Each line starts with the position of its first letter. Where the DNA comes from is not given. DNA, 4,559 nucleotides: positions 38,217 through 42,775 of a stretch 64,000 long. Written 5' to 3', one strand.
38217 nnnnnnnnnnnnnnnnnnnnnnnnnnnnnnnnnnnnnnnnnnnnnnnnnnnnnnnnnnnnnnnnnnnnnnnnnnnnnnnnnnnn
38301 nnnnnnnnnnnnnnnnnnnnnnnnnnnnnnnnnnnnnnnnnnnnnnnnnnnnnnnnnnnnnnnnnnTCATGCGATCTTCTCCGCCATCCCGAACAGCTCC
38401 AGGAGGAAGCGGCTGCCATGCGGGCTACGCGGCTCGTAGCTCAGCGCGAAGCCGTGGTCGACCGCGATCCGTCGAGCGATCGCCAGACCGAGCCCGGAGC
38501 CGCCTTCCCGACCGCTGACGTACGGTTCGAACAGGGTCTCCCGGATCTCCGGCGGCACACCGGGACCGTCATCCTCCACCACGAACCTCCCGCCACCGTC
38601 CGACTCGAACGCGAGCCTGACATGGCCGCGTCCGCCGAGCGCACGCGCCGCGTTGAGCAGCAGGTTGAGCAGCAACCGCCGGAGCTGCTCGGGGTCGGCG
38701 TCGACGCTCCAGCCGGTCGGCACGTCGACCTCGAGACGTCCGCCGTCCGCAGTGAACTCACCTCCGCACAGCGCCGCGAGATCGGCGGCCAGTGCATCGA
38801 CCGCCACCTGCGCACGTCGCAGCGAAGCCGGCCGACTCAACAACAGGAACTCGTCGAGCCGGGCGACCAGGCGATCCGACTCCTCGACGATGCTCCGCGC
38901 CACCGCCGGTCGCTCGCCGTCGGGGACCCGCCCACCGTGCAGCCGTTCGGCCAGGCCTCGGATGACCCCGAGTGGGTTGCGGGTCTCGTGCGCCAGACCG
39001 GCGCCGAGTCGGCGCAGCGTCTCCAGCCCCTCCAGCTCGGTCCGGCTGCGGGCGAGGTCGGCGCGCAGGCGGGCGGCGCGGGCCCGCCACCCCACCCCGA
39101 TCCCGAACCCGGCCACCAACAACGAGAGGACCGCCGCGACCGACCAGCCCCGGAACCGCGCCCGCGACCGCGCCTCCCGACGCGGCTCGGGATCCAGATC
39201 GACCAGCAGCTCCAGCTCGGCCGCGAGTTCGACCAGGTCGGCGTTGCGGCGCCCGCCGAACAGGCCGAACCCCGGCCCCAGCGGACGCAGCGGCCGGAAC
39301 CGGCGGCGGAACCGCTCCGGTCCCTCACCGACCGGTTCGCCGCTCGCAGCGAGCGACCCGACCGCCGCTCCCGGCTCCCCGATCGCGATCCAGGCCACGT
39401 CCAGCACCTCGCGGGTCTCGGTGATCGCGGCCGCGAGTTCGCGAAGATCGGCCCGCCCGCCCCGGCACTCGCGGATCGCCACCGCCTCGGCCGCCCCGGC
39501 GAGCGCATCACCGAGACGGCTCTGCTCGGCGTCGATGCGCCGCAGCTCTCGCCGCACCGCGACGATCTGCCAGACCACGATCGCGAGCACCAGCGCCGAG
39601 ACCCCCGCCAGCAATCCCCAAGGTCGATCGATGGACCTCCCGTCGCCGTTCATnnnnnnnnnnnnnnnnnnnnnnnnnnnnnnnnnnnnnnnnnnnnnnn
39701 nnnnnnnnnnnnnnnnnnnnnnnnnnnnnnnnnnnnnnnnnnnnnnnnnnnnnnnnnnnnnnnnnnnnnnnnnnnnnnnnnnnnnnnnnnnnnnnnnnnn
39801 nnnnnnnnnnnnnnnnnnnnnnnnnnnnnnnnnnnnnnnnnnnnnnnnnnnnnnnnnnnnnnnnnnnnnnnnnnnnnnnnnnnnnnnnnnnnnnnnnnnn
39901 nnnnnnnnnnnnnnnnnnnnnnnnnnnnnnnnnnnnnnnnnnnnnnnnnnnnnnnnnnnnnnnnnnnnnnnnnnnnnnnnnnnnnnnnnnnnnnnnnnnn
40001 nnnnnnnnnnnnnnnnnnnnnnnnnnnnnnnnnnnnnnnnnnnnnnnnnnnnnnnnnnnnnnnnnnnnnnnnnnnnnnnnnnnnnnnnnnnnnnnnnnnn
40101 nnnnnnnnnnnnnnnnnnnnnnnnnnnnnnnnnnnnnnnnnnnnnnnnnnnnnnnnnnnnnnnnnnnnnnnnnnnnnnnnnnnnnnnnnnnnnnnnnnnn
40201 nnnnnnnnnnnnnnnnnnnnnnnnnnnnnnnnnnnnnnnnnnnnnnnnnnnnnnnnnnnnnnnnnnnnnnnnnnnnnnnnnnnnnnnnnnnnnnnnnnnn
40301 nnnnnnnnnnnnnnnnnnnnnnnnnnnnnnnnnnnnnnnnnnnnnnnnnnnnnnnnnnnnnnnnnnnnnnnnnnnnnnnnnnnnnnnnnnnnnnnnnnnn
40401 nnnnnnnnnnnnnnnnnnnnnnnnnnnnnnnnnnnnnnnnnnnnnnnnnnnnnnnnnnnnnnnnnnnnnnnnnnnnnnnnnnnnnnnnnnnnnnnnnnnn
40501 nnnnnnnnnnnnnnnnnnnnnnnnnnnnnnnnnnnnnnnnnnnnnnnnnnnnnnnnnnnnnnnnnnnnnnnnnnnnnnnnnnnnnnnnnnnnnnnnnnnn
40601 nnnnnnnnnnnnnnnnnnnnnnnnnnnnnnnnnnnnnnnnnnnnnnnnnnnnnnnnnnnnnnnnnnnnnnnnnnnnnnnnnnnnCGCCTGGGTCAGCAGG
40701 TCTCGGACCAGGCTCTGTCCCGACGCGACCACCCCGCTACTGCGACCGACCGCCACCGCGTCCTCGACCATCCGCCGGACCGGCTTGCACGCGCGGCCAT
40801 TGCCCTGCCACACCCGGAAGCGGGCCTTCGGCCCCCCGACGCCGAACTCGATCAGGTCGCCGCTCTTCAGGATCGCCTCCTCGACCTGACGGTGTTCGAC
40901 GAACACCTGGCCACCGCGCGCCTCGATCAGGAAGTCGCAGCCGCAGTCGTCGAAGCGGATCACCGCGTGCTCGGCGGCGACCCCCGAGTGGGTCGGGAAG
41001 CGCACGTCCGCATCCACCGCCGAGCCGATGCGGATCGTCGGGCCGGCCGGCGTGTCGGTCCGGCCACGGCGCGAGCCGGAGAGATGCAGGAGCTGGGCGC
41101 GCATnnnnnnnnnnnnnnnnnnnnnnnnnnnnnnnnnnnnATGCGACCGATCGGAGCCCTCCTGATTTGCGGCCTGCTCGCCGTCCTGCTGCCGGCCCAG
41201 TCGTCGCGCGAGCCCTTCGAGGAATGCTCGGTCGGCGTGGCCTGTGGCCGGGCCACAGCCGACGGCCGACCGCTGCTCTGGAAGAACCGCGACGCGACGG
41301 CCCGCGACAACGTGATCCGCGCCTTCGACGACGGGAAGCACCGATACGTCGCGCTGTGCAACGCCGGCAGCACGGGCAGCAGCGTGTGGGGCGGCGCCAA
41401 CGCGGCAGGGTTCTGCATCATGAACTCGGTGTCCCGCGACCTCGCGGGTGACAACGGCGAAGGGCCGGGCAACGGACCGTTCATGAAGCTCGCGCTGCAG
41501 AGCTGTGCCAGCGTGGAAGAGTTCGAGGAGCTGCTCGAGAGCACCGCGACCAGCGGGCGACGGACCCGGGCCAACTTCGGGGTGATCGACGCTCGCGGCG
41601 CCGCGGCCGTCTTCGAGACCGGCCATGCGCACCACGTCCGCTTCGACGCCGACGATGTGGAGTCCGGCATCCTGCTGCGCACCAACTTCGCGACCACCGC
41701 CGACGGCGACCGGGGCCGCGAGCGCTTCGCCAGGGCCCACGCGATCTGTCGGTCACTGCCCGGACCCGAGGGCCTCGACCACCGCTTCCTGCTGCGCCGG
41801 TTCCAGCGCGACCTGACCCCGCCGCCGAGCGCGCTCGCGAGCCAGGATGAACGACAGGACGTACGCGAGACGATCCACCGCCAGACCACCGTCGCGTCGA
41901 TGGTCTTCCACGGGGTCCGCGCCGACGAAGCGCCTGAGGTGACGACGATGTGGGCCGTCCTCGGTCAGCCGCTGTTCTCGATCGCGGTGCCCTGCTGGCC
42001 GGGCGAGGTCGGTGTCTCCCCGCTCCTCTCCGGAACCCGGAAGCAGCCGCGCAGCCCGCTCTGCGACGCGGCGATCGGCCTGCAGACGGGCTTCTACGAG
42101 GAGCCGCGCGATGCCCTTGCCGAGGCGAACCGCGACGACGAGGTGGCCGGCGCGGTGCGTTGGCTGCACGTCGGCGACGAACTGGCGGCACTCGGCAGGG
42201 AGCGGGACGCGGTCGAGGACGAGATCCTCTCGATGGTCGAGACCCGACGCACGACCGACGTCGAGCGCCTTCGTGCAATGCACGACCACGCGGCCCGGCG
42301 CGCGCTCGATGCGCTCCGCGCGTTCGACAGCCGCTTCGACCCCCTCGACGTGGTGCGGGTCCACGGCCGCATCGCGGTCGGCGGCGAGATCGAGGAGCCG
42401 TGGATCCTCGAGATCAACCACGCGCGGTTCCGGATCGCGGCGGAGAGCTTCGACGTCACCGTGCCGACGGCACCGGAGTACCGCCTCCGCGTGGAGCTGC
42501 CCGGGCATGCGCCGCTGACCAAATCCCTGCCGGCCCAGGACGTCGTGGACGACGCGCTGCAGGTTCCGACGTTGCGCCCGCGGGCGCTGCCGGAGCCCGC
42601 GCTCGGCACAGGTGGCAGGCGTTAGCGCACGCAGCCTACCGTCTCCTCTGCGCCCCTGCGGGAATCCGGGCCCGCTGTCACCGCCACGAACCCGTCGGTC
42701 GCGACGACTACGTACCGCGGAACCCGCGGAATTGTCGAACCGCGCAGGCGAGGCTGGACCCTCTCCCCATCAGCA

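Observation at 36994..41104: Three-gene operon: FHA-domain membrane-anchored S1 protease, histidine kinase, sigma54-dependent response regulator, with overlapping stops and starts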

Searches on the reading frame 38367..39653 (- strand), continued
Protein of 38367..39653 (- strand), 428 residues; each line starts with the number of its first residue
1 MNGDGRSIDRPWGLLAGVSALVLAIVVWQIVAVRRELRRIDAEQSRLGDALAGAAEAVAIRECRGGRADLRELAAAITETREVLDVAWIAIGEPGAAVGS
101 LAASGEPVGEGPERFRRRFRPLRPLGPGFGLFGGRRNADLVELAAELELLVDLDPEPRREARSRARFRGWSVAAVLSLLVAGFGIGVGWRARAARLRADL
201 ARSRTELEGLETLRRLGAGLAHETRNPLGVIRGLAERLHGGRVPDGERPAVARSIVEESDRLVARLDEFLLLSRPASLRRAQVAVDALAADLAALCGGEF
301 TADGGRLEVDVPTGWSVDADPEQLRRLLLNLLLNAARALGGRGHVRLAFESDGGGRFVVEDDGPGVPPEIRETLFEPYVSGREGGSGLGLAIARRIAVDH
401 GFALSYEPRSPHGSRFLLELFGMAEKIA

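Call 56: search_protein_families(library=ncbifam, proteins=[window:38367-39653:-], max_evalue=0.00001)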
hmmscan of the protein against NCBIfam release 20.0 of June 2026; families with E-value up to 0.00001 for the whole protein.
window:38367-39653:- (428 aa): 54 families (the best 25 are shown)
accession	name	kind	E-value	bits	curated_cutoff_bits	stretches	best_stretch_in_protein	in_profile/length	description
NF007688.0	PRK10364.1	equivalog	8.5e-38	130.3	479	1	150-420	177-449/460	two-component system sensor histidine kinase ZraS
NF008468.0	PRK11360.1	equivalog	1.1e-33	116.5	646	1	202-418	385-604/616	two-component system sensor histidine kinase AtoS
NF008293.1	PRK11073.1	equivalog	1.3e-25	90.3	240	1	214-400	131-326/349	nitrogen regulation protein NR(II)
TIGR02966.1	phoR_proteo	equivalog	3.2e-22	79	334.2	1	203-418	103-331/333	phosphate regulon sensor histidine kinase PhoR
NF010411.0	PRK13837.1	equivalog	1.3e-21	76.3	647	1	195-420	432-673/828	two-component system VirA-like sensor kinase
NF008312.0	PRK11100.1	equivalog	1.8e-21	76.6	356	1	195-415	238-467/477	two-component system sensor histidine kinase CreC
NF046044.1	PnpS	equivalog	4.8e-20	71.9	400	1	218-420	175-389/390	two-component system histidine kinase PnpS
NF007898.0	PRK10604.1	equivalog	2.6e-17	63.1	478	1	215-419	214-420/433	two-component system sensor histidine kinase RstB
NF053867.1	SprKinKinDBac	equivalog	4.8e-17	61.6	775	1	197-406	270-481/500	sporulation kinase KinD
NF007004.0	PRK09467.1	equivalog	1.4e-16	60.4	415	1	216-407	235-421/440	two-component system sensor histidine kinase EnvZ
TIGR01386.1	cztS_silS_copS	subfamily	9.8e-16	57.8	292.55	1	209-419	237-455/457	heavy metal sensor histidine kinase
NF058527.1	HistKinChvGCaul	equivalog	1.9e-15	56.6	740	1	208-411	301-517/535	two-component sensor histidine kinase ChvG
TIGR02956.1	TMAO_torS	equivalog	3.6e-15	55.2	676.5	1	218-420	469-680/967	TMAO reductase system sensor histidine kinase/response regulator TorS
NF008235.0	PRK11006.1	equivalog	5.4e-15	55.2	390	1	201-420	191-421/431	phosphate regulon sensor histidine kinase PhoR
NF041735.1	hist_kin_RppB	equivalog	7.8e-15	54.6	400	1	212-420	215-437/438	two-component system sensor histidine kinase RppB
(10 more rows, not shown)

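Call 57: search_protein_families(library=padloc, proteins=[window:38367-39653:-], max_evalue=0.001)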
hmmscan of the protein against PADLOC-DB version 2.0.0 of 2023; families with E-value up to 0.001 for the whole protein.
window:38367-39653:- (428 aa): 0 families

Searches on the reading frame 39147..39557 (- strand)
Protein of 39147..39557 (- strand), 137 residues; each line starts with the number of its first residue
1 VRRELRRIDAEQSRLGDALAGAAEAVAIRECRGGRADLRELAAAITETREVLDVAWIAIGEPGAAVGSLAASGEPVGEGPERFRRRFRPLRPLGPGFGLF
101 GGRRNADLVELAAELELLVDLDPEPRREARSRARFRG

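Call 70: search_solved_structures(query=window:39147-39557:-, max_evalue=10, show_alignments=1)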
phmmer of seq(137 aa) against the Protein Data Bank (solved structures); distinct sequences matched with E-value up to 10: 2.
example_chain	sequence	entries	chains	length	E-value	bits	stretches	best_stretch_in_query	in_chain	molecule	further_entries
4c1n_A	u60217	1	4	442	1.6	12.1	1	20-73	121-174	CARBON MONOXIDE DEHYDROGENASE CORRINOID/IRON-SULFUR PROTEIN, GAMMA SUBUNIT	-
2h9a_A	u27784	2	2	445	1.6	12.1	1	20-73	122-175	Carbon monoxide dehydrogenase corrinoid/iron-sulfur protein, gamma subunit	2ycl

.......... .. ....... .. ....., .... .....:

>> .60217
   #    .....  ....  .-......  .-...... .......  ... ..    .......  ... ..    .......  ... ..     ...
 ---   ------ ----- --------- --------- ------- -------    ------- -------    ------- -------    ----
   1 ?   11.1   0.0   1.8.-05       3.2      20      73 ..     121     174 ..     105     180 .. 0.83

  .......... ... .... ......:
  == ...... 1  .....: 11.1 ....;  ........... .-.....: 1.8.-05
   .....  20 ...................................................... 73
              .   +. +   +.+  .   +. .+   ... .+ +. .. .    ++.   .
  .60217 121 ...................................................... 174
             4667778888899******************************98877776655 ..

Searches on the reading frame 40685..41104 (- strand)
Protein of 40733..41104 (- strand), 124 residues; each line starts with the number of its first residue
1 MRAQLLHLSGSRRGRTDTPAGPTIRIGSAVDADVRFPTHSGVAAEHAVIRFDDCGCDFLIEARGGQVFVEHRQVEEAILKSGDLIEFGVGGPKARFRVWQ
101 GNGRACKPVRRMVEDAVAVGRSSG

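Call 11: search_solved_structures(query=window:40733-41104:-, max_evalue=10, show_alignments=4)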
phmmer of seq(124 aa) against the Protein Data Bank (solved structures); distinct sequences matched with E-value up to 10: 5.
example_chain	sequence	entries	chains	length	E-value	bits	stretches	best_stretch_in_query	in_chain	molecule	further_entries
3pbi_A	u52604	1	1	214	0.14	15.4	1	47-106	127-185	INVASION PROTEIN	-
6cah_A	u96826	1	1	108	0.3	14.4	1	17-88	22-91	ABC transporter ATP-binding/permease protein Rv1747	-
3po8_A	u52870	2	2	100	0.49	13.7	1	14-88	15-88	Putative uncharacterized protein TB39.8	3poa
2lc1_A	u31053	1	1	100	0.5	13.6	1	14-88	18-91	Putative uncharacterized protein TB39.8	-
3i86_A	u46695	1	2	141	0.68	13.2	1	48-106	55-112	Putative uncharacterized protein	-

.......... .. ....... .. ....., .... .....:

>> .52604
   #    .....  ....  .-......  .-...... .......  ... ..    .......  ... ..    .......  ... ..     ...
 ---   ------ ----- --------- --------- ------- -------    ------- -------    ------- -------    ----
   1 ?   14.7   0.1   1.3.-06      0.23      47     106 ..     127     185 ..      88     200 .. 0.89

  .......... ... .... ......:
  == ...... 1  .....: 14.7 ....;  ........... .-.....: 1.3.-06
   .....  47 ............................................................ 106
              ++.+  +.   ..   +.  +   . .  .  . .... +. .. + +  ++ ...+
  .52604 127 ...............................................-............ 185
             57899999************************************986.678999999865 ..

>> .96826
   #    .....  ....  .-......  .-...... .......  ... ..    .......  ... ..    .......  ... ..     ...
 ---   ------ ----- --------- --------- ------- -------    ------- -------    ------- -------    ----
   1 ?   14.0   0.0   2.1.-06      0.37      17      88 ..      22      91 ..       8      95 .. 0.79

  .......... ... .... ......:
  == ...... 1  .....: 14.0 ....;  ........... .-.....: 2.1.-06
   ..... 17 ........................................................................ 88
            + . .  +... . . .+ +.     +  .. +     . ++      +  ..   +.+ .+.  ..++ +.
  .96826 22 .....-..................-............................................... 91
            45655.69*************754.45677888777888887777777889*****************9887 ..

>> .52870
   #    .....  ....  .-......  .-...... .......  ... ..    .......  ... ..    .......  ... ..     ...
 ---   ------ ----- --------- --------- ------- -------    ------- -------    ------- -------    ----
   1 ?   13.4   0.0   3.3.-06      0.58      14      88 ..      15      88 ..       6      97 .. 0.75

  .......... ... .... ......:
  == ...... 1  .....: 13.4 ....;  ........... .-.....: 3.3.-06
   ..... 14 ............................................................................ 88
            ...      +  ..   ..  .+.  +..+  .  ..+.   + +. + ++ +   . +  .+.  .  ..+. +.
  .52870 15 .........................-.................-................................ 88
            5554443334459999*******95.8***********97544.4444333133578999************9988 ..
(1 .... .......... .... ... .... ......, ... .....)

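Call 66: predict_structure(alignment_id=A5)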
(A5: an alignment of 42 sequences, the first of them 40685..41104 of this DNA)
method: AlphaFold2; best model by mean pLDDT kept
length: 140 residues; sequences in the alignment: 42
mean_pLDDT: 81.2   pTM: 0.69
mean pLDDT of the five models: 81.2, 81.0, 80.8, 80.4, 79.9
residues with pLDDT >= 90: 88; 70-90: 13; 50-70: 13; < 50: 26
segments of 3 or more residues with pLDDT < 50: 110-112, 121-140
pLDDT, mean of each block of 10 residues (from residue 1): 94 93 95 95 97 87 98 97 96 93 57 51 39 43
secondary structure, 60 per line:
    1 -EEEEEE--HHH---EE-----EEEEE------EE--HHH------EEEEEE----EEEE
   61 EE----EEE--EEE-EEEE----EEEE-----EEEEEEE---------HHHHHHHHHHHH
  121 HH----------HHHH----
elements in order: E2-7 E23-27 E47-52 E57-62 E67-69 E72-74 E76-79 E84-87 E93-99 H109-122 H133-136

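Call 68: fold_search(model_id=the predicted structure, library=pdb)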
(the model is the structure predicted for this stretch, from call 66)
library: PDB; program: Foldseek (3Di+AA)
matches with E <= 10: 469; with E <= 0.001: 119
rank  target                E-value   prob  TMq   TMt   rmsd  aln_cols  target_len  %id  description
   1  6i2p_E                1.1e-08  1.00  0.62  0.83   1.7       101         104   21  Crystal structure of the Mycobacterium tuberculosis PknB kinase domain (L33E mutant) in complex with its substrate Gar (released 2019-05-22)
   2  6i2q_B                1.2e-08  1.00  0.62  0.88   1.4        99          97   24  Crystal structure of the wild-type SucA domain of Mycobacterium smegmatis KGD (alpha-ketoglutarate decarboxylase), in  (released 2019-05-22)
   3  3poa_A                1.5e-08  1.00  0.60  0.86   2.1       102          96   28  Structural and functional analysis of phosphothreonine-dependent FHA domain interactions (released 2011-01-26)
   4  8p5x_G                2.8e-08  1.00  0.63  0.84   1.7       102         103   20  Single particle cryo-EM structure of the complex between Corynebacterium glutamicum homohexameric 2-oxoglutarate dehyd (released 2023-08-16)
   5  8p5r_G                3.1e-08  1.00  0.61  0.85   1.7       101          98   25  Crystal structure of full-length, homohexameric 2-oxoglutarate dehydrogenase KGD from Mycobacterium smegmatis in compl (released 2023-08-16)
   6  6i2p_D                3.7e-08  1.00  0.62  0.76   1.7       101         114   21  Crystal structure of the Mycobacterium tuberculosis PknB kinase domain (L33E mutant) in complex with its substrate Gar (released 2019-05-22)
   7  6i2r_B                4.3e-08  1.00  0.61  0.90   1.4        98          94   24  Crystal structure of the SucA domain of Mycobacterium smegmatis KGD (alpha-ketoglutarate decarboxylase), mutant R802A, (released 2019-05-22)
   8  4qcj                  5.7e-08  1.00  0.62  0.85   2.0       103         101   19  Crystal Structure of OdhI from Corynebacterium glutamicum (released 2014-07-02)
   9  7rj3_A                8.0e-08  1.00  0.62  0.82   1.3        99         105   21  Crystal Structure of the Forkhead Associated (FHA) Domain of the Glycogen Accumulation Regulator (GarA) from Mycobacte (released 2021-07-28)
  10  7rj3_C                8.9e-08  1.00  0.64  0.87   1.3       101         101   20  Crystal Structure of the Forkhead Associated (FHA) Domain of the Glycogen Accumulation Regulator (GarA) from Mycobacte (released 2021-07-28)
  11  7rj3_B                1.5e-07  1.00  0.62  0.82   1.5        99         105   21  Crystal Structure of the Forkhead Associated (FHA) Domain of the Glycogen Accumulation Regulator (GarA) from Mycobacte (released 2021-07-28)
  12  1uht_MODEL_1_A        1.8e-07  1.00  0.63  0.73   3.3       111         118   18  Solution Structure of The FHA Domain of Arabidopsis thaliana Hypothetical Protein (released 2004-01-10)
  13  3po8                  2.0e-07  1.00  0.58  0.81   2.1        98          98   30  Structural and functional analysis of phosphothreonine-dependent FHA domain interactions (released 2011-01-26)
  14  3oun_A                2.5e-07  1.00  0.57  0.85   2.1        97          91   30  Crystal structure of the FhaA FHA domain complexed with the intracellular domain of Rv3910 (released 2012-02-08)
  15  8p5r_H                3.5e-07  1.00  0.61  0.87   1.6       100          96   25  Crystal structure of full-length, homohexameric 2-oxoglutarate dehydrogenase KGD from Mycobacterium smegmatis in compl (released 2023-08-16)
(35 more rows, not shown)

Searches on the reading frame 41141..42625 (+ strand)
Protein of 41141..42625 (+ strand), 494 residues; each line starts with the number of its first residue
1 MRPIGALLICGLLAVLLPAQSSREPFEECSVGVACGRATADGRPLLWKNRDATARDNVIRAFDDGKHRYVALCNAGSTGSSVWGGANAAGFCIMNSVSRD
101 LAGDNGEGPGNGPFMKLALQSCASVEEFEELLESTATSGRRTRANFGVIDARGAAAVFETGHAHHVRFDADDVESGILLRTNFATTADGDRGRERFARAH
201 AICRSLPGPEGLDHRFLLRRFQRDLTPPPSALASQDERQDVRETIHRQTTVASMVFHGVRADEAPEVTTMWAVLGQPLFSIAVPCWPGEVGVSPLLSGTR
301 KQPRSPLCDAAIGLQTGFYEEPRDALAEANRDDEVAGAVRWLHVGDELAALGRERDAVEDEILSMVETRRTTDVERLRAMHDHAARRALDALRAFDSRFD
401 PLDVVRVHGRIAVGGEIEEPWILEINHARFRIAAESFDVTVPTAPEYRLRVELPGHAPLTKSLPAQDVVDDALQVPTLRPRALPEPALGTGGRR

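Call 3: search_protein_families(library=pfam, proteins=[window:41141-42625:+], max_evalue=0.01)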
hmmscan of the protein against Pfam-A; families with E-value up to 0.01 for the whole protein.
window:41141-42625:+ (494 aa): 1 family
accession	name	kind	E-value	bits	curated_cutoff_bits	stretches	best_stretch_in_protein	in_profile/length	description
PF03417.21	AAT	-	3.1e-05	24.2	23.2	1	42-184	6-141/225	Acyl-coenzyme A:6-aminopenicillanic acid acyl-transferase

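Call 56: search_protein_families(library=ncbifam, proteins=[window:41141-42625:+], max_evalue=0.00001)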
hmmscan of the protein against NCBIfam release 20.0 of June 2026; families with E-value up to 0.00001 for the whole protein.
window:41141-42625:+ (494 aa): 1 family
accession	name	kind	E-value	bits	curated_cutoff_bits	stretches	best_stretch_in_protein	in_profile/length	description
NF040521.1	C45_proenzyme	subfamily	3e-14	53.1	85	1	27-256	88-306/313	C45 family autoproteolytic acyltransferase/hydrolase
